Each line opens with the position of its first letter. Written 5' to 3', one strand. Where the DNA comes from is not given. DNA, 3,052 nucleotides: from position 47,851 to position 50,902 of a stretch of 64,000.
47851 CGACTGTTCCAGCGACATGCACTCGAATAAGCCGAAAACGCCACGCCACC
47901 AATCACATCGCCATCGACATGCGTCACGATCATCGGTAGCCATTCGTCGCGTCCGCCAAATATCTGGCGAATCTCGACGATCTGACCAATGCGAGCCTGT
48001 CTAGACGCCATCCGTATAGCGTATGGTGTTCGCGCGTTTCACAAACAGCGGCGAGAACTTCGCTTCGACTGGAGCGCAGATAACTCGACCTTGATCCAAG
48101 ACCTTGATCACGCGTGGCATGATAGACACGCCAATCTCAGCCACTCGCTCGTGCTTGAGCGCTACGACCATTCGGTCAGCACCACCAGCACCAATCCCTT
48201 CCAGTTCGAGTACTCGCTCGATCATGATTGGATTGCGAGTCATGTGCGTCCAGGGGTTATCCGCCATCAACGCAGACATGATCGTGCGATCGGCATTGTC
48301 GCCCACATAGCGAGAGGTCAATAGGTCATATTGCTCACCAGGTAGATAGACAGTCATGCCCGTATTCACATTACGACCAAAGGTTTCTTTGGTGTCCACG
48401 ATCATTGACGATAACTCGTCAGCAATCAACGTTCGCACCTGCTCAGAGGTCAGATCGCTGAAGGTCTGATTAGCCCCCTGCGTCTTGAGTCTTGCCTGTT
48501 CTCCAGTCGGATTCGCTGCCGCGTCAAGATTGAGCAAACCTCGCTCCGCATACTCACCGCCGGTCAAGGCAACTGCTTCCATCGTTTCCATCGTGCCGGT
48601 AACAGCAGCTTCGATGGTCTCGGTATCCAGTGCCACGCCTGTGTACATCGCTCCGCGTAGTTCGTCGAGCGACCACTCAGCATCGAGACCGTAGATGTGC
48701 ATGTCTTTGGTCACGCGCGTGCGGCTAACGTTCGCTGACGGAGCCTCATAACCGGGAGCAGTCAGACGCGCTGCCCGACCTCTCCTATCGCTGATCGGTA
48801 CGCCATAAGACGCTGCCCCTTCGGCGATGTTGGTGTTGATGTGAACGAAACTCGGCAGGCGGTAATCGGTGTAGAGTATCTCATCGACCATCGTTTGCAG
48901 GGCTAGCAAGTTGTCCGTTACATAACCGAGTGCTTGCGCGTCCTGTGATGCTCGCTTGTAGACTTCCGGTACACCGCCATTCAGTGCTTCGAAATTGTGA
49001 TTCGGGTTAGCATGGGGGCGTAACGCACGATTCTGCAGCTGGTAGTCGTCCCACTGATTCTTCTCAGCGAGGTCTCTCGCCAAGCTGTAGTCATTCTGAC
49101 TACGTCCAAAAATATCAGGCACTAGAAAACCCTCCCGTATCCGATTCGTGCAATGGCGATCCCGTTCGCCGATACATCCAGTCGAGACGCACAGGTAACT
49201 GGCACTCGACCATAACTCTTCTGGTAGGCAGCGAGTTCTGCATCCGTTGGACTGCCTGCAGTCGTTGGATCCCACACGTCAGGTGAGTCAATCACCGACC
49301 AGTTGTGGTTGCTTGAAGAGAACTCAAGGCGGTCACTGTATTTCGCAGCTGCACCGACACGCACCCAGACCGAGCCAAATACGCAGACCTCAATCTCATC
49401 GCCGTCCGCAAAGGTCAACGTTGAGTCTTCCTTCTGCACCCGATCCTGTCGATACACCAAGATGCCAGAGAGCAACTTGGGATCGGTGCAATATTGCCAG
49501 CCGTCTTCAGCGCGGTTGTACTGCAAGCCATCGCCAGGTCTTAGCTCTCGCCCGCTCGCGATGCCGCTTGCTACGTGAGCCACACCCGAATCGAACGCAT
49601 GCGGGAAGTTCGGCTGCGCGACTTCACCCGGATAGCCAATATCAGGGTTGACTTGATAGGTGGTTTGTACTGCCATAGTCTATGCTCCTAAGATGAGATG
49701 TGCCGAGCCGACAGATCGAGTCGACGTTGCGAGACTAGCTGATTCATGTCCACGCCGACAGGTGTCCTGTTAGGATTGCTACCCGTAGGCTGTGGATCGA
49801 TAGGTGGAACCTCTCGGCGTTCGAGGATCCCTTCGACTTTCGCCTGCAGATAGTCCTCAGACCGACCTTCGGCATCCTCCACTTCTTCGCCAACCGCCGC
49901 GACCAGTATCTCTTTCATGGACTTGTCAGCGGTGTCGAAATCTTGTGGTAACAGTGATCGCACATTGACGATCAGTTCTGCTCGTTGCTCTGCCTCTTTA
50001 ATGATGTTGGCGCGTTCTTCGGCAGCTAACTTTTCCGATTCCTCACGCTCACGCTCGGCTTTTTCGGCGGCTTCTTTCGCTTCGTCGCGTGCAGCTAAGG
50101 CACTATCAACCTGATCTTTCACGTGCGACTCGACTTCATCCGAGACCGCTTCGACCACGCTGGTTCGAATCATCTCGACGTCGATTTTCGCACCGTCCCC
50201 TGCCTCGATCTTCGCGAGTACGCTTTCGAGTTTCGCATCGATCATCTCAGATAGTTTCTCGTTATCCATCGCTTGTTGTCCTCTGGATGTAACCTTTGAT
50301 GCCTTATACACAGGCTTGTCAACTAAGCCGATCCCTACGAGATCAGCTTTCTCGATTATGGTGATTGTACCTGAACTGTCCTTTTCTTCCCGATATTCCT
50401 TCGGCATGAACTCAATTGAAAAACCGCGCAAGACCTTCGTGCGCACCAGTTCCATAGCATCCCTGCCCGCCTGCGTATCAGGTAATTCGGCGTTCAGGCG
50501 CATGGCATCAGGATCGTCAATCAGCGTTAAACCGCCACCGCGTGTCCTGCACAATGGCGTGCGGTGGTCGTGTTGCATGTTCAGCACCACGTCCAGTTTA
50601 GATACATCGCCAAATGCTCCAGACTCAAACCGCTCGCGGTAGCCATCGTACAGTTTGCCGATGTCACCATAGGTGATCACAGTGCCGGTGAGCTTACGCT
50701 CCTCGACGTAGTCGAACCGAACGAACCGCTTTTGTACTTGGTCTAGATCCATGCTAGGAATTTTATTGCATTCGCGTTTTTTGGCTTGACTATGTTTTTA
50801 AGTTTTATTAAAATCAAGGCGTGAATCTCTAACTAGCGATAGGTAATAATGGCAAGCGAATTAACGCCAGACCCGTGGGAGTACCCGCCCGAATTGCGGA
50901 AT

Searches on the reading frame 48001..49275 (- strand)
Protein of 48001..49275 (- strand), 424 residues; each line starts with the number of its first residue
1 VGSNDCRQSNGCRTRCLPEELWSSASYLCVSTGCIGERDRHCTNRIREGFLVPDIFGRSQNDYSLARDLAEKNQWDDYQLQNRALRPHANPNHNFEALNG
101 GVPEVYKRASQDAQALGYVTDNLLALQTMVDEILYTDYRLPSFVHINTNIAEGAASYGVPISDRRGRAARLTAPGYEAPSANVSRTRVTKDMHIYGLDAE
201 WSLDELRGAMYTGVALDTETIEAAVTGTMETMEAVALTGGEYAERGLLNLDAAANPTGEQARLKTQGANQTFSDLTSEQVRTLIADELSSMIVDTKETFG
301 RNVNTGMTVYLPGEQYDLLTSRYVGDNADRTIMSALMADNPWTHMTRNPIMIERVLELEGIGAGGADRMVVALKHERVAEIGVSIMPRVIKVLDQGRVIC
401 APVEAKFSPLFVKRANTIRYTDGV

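Call 9: search_protein_families(library=phrogs, proteins=[window:48001-49275:-], max_evalue=0.001)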
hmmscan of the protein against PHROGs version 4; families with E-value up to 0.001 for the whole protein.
window:48001-49275:- (424 aa): 1 family
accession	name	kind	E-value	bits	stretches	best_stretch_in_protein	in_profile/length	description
phrog_264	-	head and packaging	9.8e-38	130.9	1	110-424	22-321/321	major head protein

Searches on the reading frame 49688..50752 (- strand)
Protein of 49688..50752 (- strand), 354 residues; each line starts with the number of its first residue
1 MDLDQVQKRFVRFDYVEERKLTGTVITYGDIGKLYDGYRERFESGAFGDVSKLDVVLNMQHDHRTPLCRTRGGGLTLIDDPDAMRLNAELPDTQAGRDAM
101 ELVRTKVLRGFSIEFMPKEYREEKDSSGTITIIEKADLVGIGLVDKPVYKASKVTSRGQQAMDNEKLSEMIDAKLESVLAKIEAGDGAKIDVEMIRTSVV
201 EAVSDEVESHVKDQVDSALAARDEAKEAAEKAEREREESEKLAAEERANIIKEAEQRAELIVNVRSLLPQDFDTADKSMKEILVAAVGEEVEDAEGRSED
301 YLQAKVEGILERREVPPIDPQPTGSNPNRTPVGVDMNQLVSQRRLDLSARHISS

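Call 9: search_protein_families(library=phrogs, proteins=[window:49688-50752:-], max_evalue=0.001)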
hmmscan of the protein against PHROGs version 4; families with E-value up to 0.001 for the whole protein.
window:49688-50752:- (354 aa): 8 families
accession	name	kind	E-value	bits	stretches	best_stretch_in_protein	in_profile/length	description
phrog_2263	-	head and packaging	3.9e-29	103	1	17-255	37-258/551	major head protein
phrog_80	-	head and packaging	8.6e-23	82.4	1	17-271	234-474/607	head maturation protease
phrog_530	-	head and packaging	1.3e-07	32.2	1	157-305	191-334/390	head maturation protease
phrog_36211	-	head and packaging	1.3e-07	32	1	37-173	40-180/378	head maturation protease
phrog_37668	-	head and packaging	3.4e-07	30.7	1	58-240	66-248/313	head maturation protease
phrog_13042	-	head and packaging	1.1e-06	29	1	37-163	47-180/386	major head protein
phrog_3270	-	head and packaging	3.1e-05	23.8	1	40-256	22-234/603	head maturation protease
phrog_9644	-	head and packaging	0.00019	21.8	1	55-175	199-326/341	head maturation protease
